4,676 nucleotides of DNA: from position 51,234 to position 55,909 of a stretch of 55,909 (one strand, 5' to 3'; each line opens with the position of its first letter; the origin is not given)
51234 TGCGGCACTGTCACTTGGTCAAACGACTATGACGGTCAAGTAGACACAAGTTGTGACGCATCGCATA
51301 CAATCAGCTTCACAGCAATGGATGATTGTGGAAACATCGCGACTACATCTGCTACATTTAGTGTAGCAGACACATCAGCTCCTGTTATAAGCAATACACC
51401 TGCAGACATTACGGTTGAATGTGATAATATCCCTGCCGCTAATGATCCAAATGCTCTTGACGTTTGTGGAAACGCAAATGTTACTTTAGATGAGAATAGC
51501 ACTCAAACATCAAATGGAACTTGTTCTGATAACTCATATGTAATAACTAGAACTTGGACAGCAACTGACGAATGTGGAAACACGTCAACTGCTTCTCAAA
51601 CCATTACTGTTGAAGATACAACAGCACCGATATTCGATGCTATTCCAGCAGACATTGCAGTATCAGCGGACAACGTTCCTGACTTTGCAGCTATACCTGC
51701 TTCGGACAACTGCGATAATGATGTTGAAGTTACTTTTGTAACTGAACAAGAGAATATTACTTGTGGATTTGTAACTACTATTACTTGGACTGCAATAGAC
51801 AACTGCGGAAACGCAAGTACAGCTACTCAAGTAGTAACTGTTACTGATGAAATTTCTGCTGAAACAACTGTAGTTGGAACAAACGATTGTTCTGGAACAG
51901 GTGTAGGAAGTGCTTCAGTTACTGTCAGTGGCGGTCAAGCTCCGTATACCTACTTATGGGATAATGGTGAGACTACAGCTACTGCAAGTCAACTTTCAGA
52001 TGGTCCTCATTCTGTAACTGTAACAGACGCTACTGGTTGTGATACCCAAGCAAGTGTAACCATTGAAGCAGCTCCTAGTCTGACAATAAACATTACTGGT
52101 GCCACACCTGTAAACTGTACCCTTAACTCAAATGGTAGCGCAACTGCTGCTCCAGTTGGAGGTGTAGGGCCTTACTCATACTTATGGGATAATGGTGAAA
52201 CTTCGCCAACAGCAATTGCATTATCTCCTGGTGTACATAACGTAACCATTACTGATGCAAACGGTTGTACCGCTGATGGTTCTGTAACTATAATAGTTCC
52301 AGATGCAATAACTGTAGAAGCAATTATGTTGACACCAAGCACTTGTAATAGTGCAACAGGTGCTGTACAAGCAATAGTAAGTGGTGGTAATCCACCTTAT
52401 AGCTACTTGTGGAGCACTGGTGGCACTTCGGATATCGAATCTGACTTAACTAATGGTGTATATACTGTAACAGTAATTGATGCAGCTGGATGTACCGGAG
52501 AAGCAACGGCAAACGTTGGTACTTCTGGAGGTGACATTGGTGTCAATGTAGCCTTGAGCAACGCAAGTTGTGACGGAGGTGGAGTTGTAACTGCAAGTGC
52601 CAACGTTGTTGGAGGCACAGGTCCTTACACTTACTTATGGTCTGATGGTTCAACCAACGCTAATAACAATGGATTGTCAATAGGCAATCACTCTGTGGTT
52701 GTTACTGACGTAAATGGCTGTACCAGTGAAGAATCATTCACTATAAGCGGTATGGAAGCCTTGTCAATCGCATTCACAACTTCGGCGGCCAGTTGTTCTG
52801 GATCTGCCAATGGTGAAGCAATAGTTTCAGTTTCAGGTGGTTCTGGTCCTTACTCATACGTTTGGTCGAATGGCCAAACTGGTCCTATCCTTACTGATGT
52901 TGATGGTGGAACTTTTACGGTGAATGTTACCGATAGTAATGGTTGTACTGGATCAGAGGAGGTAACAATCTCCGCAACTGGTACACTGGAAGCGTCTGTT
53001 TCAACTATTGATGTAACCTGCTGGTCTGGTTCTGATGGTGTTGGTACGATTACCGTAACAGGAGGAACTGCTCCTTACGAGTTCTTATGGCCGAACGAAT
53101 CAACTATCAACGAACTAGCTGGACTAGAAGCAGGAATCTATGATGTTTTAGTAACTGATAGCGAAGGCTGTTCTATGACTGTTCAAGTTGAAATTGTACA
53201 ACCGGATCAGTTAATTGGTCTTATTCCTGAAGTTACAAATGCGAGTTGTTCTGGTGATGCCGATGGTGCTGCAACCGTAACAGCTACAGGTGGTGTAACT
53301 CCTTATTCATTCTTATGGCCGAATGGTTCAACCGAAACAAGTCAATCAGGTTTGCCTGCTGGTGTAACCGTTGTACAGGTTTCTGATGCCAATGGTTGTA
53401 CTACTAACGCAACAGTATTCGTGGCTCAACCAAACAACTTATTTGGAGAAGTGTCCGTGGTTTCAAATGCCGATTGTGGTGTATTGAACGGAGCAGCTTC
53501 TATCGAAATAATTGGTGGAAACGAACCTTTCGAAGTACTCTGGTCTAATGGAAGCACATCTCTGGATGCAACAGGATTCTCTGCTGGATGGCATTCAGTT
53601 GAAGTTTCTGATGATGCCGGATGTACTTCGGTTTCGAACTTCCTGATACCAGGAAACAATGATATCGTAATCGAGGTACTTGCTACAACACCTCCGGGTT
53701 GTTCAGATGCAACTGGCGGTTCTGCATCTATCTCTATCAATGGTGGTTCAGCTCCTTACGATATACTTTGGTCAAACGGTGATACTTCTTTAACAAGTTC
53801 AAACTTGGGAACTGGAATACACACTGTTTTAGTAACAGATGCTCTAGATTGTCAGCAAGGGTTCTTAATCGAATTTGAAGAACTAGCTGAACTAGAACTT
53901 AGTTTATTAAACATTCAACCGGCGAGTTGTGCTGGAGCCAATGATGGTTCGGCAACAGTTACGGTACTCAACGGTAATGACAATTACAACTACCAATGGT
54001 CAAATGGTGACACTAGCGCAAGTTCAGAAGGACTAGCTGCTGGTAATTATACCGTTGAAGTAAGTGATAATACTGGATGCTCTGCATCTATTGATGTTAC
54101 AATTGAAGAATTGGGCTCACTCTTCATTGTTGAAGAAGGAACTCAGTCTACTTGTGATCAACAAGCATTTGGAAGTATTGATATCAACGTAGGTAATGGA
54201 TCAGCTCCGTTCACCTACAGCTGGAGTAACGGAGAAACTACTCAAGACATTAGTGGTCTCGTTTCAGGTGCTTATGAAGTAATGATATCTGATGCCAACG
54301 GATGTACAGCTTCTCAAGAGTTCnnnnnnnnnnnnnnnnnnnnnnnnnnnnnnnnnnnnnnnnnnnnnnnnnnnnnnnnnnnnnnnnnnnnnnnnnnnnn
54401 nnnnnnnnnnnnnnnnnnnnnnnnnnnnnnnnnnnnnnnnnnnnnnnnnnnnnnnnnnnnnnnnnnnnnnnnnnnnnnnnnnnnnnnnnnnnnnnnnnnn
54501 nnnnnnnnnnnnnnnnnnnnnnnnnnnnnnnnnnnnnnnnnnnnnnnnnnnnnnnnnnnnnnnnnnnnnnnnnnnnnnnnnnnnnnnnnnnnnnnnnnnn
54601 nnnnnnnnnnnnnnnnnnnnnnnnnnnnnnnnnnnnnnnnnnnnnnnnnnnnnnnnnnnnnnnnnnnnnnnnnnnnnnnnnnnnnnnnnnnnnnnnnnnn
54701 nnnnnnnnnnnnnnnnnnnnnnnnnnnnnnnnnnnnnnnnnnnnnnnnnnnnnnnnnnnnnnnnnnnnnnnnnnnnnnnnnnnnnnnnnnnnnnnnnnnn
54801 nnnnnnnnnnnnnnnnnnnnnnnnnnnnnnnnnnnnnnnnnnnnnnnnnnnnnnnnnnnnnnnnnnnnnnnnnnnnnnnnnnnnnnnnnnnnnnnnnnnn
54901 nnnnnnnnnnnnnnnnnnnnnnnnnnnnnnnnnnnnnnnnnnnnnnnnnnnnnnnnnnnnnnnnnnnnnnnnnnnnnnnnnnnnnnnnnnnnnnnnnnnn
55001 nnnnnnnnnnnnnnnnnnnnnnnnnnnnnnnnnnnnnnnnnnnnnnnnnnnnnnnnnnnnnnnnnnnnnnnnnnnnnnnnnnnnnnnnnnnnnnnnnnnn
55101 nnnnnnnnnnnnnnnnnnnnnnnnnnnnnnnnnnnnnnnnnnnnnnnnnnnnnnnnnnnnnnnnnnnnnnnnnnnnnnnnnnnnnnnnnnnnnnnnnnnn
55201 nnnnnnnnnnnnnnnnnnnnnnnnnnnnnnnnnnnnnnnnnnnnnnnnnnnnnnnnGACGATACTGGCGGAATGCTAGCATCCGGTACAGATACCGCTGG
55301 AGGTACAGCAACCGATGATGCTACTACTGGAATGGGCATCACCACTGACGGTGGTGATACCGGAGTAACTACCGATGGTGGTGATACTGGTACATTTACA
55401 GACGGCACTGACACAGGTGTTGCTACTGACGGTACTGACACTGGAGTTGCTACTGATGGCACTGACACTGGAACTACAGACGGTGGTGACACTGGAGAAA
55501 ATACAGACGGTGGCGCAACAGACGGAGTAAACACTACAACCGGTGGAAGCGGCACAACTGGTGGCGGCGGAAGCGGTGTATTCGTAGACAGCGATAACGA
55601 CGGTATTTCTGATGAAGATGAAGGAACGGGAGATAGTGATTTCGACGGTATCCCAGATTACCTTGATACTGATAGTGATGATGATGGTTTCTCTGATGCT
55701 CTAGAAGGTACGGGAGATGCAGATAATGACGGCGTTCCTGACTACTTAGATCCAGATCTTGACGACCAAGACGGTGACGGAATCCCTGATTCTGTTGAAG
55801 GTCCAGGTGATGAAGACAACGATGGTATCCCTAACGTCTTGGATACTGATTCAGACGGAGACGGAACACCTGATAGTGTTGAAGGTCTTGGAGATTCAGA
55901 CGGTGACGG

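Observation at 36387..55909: Open-ended giant ORF (at least 6,507 codons) that the supplied ORF track does not list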

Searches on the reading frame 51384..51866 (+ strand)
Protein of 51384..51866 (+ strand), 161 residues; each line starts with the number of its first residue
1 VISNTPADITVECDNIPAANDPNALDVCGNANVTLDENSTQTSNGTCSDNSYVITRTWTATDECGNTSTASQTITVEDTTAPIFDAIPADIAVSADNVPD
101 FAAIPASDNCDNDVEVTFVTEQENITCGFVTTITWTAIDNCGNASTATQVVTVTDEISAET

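Call 17: search_protein_families(library=pfam, proteins=[window:51384-51866:+], max_evalue=1)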
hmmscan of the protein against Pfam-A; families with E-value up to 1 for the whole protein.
window:51384-51866:+ (161 aa): 7 families
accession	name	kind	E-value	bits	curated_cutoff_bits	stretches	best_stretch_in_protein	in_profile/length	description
PF23237.1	HYR_4C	-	2e-15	57.2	27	2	2-76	2-73/73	HYR-like domain with 4 cysteines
PF08541.16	ACP_syn_III_C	-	0.0036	17.9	26.6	1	57-78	38-59/90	3-Oxoacyl-[acyl-carrier-protein (ACP)] synthase III C terminal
PF20164.4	GspA_SrpA_N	-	0.0051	17.6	27.4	1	18-79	59-114/117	GspA/SrpA SigLec-like domain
PF07703.20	A2M_BRD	-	0.025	15.4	22.7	1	27-121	12-105/140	Alpha-2-macroglobulin bait region domain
PF17936.7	Big_6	-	0.051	14.3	27.6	0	131-152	60-81/83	Bacterial Ig domain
PF16403.11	Bact_surface_Ig-like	-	0.14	12.7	27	0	57-76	52-71/71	Bacterial surface protein, Ig-like domain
PF02494.22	HYR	-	0.24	12.2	21.7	0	101-153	29-81/81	HYR domain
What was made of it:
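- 51384..51866 (+): Two divergent HYR_4C domains, aa 5000-5160. Call 17: PF23237 57.2 bits (cut-off 27), 2 stretches.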

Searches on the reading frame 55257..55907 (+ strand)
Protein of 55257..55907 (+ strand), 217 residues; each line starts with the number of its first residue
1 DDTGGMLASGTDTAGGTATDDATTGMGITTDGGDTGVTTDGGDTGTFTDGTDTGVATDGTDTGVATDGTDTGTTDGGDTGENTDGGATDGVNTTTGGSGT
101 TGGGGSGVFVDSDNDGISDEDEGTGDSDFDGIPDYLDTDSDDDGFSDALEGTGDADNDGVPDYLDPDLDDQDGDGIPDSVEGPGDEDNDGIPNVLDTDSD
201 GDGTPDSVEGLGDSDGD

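Call 17: search_protein_families(library=pfam, proteins=[window:55257-55907:+], max_evalue=1)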
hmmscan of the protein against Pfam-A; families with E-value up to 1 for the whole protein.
window:55257-55907:+ (217 aa): 1 family
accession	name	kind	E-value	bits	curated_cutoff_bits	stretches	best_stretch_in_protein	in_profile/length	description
PF02412.23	TSP_3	-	0.035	14.2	25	2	138-165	1-26/36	Thrombospondin type 3 repeat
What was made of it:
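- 55578..55909 (+): Seven TSP3-like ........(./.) calcium-binding motifs, aa ~6398-6507. The frame is still open at the contig end. Call 17: Pfam TSP_3 reaches only 14.2 bits, E=0.035.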
